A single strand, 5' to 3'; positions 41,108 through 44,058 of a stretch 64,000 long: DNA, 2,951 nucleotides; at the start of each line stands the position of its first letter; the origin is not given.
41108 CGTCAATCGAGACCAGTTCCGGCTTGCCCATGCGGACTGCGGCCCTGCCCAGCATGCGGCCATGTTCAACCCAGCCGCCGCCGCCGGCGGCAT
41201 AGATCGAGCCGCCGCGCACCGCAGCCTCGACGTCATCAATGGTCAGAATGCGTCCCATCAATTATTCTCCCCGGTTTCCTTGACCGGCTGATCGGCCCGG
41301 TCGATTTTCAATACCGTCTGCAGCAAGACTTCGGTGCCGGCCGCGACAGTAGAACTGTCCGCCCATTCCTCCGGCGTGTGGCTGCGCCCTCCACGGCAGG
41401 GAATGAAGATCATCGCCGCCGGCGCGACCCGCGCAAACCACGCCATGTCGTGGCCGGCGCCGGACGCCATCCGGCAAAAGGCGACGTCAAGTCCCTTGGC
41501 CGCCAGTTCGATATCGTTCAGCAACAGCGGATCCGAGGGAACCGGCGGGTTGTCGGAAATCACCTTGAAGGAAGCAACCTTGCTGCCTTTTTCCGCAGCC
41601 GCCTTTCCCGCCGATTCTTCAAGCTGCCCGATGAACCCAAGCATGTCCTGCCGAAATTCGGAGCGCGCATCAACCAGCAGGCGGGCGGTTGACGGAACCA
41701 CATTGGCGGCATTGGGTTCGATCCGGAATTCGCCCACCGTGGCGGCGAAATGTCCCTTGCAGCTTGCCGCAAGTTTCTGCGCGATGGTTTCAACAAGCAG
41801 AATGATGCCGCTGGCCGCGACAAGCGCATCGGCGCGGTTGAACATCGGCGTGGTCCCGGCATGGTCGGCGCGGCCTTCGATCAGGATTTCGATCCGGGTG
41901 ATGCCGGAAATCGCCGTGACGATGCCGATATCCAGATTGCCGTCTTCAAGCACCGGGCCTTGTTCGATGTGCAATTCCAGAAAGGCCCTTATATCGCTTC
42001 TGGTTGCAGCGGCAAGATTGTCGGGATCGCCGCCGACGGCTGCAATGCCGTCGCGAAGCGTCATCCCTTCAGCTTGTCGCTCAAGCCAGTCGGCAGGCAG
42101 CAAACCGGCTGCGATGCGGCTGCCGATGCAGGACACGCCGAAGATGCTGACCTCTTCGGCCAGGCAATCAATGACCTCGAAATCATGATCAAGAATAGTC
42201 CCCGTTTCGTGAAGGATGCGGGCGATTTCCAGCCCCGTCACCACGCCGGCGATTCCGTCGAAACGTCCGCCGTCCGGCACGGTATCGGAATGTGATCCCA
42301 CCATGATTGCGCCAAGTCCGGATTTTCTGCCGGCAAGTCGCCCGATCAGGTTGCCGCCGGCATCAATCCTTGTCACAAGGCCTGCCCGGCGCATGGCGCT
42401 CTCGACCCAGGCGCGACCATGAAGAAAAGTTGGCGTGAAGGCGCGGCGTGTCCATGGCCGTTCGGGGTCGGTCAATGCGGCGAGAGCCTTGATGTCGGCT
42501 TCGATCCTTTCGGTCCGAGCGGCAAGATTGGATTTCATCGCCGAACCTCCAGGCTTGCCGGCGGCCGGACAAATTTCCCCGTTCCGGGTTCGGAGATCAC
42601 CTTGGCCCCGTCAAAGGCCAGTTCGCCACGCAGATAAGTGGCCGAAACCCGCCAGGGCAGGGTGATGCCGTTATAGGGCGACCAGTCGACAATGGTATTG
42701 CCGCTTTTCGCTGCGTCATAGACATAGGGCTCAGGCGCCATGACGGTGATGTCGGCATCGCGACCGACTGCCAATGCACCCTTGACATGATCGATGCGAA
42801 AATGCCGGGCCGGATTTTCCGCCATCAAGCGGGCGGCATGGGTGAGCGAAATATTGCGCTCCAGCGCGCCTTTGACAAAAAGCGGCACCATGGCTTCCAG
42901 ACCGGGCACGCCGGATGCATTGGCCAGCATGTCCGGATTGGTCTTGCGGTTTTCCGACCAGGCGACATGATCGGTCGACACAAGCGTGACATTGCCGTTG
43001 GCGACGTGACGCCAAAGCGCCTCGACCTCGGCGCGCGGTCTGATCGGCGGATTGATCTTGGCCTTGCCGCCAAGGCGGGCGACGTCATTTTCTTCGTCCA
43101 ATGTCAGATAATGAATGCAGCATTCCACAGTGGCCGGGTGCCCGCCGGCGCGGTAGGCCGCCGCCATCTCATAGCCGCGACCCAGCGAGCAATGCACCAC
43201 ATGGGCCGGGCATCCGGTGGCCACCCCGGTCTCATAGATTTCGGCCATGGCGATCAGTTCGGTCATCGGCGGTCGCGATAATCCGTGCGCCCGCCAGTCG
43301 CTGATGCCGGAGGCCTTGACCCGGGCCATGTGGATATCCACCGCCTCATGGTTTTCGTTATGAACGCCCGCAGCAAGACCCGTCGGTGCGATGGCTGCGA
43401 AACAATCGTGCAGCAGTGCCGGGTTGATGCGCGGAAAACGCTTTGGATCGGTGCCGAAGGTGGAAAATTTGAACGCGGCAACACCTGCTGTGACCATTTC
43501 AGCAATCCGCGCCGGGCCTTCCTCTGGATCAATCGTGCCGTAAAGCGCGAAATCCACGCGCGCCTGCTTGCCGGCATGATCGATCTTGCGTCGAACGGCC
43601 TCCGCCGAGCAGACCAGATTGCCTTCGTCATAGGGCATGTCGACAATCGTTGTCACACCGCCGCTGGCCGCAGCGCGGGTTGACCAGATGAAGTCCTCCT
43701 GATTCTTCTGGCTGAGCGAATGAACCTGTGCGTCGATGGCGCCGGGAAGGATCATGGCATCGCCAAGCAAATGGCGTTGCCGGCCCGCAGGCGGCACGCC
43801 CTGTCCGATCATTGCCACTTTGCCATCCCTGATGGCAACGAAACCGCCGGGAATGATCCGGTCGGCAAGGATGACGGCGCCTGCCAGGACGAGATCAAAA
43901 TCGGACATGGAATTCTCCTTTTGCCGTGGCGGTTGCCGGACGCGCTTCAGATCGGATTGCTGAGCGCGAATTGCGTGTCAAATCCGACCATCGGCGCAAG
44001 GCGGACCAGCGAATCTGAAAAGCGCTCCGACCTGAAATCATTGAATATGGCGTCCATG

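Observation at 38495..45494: Five-gene operon matching the ergothioneine catabolic pathway step for step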

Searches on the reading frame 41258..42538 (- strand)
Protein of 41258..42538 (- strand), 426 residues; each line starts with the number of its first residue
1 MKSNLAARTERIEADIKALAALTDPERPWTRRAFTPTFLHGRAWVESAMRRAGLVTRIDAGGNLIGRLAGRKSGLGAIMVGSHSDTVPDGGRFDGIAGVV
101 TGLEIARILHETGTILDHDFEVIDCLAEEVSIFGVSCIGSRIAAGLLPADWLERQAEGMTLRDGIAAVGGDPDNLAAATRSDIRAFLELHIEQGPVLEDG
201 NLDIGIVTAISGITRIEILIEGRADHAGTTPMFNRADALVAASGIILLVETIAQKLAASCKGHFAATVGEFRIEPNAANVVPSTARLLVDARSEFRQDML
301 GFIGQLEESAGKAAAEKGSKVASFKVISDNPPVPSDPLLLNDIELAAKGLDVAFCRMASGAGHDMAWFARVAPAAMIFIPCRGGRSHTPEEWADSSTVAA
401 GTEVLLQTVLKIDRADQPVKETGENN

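Call 3: search_protein_families(library=pfam, proteins=[window:41258-42538:-])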
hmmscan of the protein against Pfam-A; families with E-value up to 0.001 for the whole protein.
window:41258-42538:- (426 aa): 2 families
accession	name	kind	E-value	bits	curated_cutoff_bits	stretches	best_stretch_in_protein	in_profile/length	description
PF01546.33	Peptidase_M20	-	3.8e-23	82.9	24.6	1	79-410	1-205/206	Peptidase family M20/M25/M40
PF04389.22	Peptidase_M28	-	5.4e-06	26.7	21.3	1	63-145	1-78/193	Peptidase family M28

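Call 4: search_protein_families(library=ncbifam, proteins=[window:41258-42538:-])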
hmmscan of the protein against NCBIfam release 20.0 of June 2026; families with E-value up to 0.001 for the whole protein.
window:41258-42538:- (426 aa): 21 families
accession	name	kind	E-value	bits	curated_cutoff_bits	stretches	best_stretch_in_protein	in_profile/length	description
NF009531.0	PRK12893.1-5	equivalog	6.5e-184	611.3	486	1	1-417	1-416/421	Zn-dependent hydrolase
NF058540.1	Ncarbamyl_ErtE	equivalog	2.7e-174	579.6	520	1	2-415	3-417/418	N-carbamyl-l-glutamate amidohydrolase ErtE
NF006771.0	PRK09290.1-5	subfamily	5.8e-113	377.5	399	1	7-414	4-411/413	allantoate amidohydrolase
NF006775.0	PRK09290.2-5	equivalog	3.2e-98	329.1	479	1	5-414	8-415/419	allantoate amidohydrolase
TIGR01879.1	hydantase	subfamily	3.8e-98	329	204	1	10-411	1-400/401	hydantoinase/carbamoylase family amidase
NF006769.0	PRK09290.1-3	subfamily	1.1e-89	301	452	1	6-412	9-411/417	allantoate amidohydrolase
NF009527.0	PRK12891.1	subfamily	3.5e-88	296.4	461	1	9-411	11-419/426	Zn-dependent hydrolase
NF009529.0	PRK12893.1-2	equivalog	1.6e-81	274.2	508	1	4-412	4-407/411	Zn-dependent hydrolase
NF006773.0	PRK09290.2-2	equivalog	1.4e-77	261.3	584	1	5-412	11-416/419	allantoate amidohydrolase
NF006768.0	PRK09290.1-1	equivalog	1.2e-76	258.2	532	1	10-410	7-405/411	allantoate deiminase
NF006770.0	PRK09290.1-4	equivalog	2.6e-71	240.5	372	1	26-408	21-396/403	allantoate amidohydrolase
TIGR03176.1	AllC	equivalog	3.8e-65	220.2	597.75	1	16-410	9-400/406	allantoate deiminase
NF006774.0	PRK09290.2-4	equivalog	2e-63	214.7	897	1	12-411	17-414/427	allantoate amidohydrolase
NF006772.0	PRK09290.2-1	subfamily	2.6e-63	214.3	424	1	11-423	16-426/430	allantoate amidohydrolase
NF010373.0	PRK13799.1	equivalog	2.2e-60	204.7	1087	1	46-408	221-582/591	unknown domain/N-carbamoyl-L-amino acid hydrolase fusion protein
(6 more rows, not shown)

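Call 46: search_solved_structures(query=window:41258-42538:-)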
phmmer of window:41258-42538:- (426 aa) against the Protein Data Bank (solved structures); distinct sequences matched with E-value up to 0.001: 22.
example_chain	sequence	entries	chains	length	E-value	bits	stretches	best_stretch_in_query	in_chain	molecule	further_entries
3n5f_A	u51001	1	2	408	1e-70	241.9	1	25-412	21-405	N-carbamoyl-L-amino acid hydrolase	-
4pxe_A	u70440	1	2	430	1.1e-68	235.2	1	4-412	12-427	Ureidoglycolate hydrolase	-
4pxb_A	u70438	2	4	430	7.5e-68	232.5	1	4-412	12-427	Ureidoglycolate hydrolase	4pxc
5thw_A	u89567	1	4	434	2.9e-58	200.9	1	27-419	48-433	Deacylase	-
5i4m_A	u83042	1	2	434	8.1e-57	196.2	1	32-419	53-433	Amidase, hydantoinase/carbamoylase family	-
8apz_A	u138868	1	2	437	8.5e-57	196.1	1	31-411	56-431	N-carbamoyl-L-amino-acid hydrolase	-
8aq0_A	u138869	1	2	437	6.8e-56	193.1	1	31-411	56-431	N-carbamoyl-L-amino-acid hydrolase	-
5tp4_A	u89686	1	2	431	8.6e-56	192.8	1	14-411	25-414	Amidase, hydantoinase/carbamoylase family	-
4wjb_A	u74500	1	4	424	1.3e-54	188.9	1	14-411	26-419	Putative amidohydrolase/peptidase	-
8c46_A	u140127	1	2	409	1.2e-53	185.7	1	31-412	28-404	N-carbamoyl-beta-alanine amidohydrolase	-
1z2l_A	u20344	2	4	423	6.1e-49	170.2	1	23-406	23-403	Allantoate amidohydrolase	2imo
4pxd_A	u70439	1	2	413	4e-48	167.5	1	23-406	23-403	Allantoate amidohydrolase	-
1r3n_A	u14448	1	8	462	6.3e-42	147.1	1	36-414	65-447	beta-alanine synthase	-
1r43_A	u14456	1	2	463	6.4e-42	147.1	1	36-414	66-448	beta-alanine synthase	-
2v8g_A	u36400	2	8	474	6.8e-42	147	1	36-414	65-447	BETA-ALANINE SYNTHASE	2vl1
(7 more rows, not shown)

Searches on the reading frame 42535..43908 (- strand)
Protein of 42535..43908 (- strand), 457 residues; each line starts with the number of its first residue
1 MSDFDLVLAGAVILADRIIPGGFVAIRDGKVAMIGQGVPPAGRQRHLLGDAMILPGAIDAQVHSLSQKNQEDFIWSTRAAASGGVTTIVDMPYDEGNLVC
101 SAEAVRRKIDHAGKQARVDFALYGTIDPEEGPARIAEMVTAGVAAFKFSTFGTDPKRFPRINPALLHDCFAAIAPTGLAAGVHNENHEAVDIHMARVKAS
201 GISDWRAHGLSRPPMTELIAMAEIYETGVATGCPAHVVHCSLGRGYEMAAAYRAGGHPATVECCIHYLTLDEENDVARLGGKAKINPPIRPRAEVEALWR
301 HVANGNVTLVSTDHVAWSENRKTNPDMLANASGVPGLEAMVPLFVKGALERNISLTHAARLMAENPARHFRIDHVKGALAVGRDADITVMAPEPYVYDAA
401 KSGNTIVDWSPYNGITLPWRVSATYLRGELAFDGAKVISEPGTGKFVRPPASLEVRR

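Call 3: search_protein_families(library=pfam, proteins=[window:42535-43908:-])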
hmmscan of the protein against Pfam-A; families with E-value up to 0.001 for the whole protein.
window:42535-43908:- (457 aa): 2 families
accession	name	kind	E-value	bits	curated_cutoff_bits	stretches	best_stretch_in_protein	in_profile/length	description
PF01979.26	Amidohydro_1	-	7.8e-18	65.3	25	1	52-403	1-323/345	Amidohydrolase family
PF07969.17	Amidohydro_3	-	5.6e-08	33.1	29.7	1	335-429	384-469/472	Amidohydrolase family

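Call 4: search_protein_families(library=ncbifam, proteins=[window:42535-43908:-])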
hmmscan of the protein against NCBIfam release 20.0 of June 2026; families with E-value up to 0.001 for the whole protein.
window:42535-43908:- (457 aa): 42 families (the best 25 are shown)
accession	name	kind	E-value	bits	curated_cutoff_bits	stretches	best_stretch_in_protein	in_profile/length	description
NF058538.1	ergo_util_ErtD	equivalog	1.1e-237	789.2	600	1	4-449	1-446/446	hydantoin-5-propionate amidohydrolase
NF058539.1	ergo_uti2_ErtD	equivalog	5e-111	371.8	650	1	4-449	2-447/449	hydantoin-5-propionate amidohydrolase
TIGR03178.1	allantoinase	equivalog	8e-79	265.5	357.85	1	6-447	2-439/441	allantoinase AllB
NF004839.0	PRK06189.1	equivalog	1.2e-73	248.3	631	1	4-450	3-448/451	allantoinase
NF002668.0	PRK02382.1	equivalog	1.1e-64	218.8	452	1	24-449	16-428/436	dihydroorotase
TIGR02033.1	D-hydantoinase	equivalog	6.4e-62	209.9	393.25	1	23-448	18-453/454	dihydropyrimidinase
TIGR00857.1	pyrC_multi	subfamily_domain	5.5e-60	203.5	279.05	1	24-431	8-408/412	dihydroorotase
NF005960.0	PRK08044.1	equivalog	4.6e-56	190.4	688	1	5-448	4-449/453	allantoinase AllB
NF009941.0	PRK13404.1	subfamily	2.2e-53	181.6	647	1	2-448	2-460/478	dihydropyrimidinase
NF006559.0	PRK09060.1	equivalog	3.8e-53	180.4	482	1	3-447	4-436/444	dihydroorotase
NF005751.0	PRK07575.1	equivalog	1.7e-44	152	529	1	12-439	12-427/440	dihydroorotase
NF003271.0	PRK04250.1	equivalog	4.8e-41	140.7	405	1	4-442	2-398/407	dihydroorotase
NF002284.0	PRK01211.1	subfamily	1.7e-38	132.6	462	1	23-449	17-405/409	dihydroorotase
NF006688.0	PRK09236.1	equivalog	1e-37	130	535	1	11-441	9-435/444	dihydroorotase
NF001541.2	PRK00369.1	equivalog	3.5e-34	118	310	1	47-445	37-396/400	dihydroorotase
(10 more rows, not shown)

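Call 8: find_encoding_contigs(protein=window:42535-43908:-, flank=10000, max_places=6)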
Protein window:42535-43908:- (457 aa): 1 contig read that carries it; 1 place shown.
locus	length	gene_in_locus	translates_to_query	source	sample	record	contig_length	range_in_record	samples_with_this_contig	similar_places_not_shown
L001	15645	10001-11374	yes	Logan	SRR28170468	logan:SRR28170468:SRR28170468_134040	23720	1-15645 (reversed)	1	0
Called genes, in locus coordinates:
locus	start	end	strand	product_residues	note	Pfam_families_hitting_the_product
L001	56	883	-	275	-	PF20434:BD-FAE, PF07859:Abhydrolase_3, PF12697:Abhydrolase_6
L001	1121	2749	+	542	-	PF00501:AMP-binding, PF13193:AMP-binding_C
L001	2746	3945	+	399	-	PF00266:Aminotran_5, PF22580:KYNU_C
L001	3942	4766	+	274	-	PF03301:Trp_dioxygenase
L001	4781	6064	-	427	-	PF01266:DAO, PF03486:HI0933_like (faint), PF12831:FAD_oxidored (faint), PF13738:Pyr_redox_3 (faint)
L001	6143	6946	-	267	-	PF01670:Glyco_hydro_12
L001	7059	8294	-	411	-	PF00126:HTH_1, PF03466:LysR_substrate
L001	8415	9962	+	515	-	PF00221:Lyase_aromatic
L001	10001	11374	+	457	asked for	PF01979:Amidohydro_1, PF07969:Amidohydro_3 (weak)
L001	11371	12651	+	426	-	PF04389:Peptidase_M28 (weak), PF01546:Peptidase_M20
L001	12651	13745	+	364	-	PF06032:S-Me-THD_N, PF20906:S-Me-THD_C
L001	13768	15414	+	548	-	PF17391:Urocanase_N, PF01175:Urocanase, PF17392:Urocanase_C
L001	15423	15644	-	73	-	?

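Call 45: search_solved_structures(query=window:42535-43908:-)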
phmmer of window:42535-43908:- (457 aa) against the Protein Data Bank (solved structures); distinct sequences matched with E-value up to 0.001: 77 (the best 60 are shown).
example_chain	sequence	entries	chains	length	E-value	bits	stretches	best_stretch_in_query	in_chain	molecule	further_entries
1nfg_A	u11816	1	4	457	1.8e-50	175.2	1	7-448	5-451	D-hydantoinase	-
1gkr_A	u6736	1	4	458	3.2e-47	164.5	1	4-448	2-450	NON-ATP DEPENDENT L-SELECTIVE HYDANTOINASE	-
4tqt_A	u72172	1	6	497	8.9e-44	153.1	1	7-449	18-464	D-hydantoinase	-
3e74_A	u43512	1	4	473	1.2e-42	149.4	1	3-446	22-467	Allantoinase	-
8hfd_A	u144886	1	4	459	2e-42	148.7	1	3-446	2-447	Allantoinase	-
3hm7_A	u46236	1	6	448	9.1e-39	136.6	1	3-429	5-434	Allantoinase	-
3dc8_A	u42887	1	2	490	1.1e-35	126.4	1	7-449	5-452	Dihydropyrimidinase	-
5ykd_A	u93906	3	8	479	1.4e-34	122.8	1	6-452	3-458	D-hydantoinase/dihydropyrimidinase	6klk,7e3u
5e5c_A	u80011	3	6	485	1.5e-34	122.7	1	6-452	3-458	D-hydantoinase/dihydropyrimidinase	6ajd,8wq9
1k1d_A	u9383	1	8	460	1.9e-32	115.8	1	22-448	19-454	D-hydantoinase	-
4kqn_A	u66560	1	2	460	2.5e-30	108.8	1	23-448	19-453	D-hydantoinase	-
1yny_A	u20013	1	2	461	2.1e-29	105.8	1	24-448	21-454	D-Hydantoinase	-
4kir_A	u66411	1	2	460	2.1e-29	105.8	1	24-448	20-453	D-hydantoinase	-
1gkp_A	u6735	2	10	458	3.8e-28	101.6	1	9-449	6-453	HYDANTOINASE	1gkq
2vr2_A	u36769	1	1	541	2.2e-26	95.8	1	7-448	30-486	DIHYDROPYRIMIDINASE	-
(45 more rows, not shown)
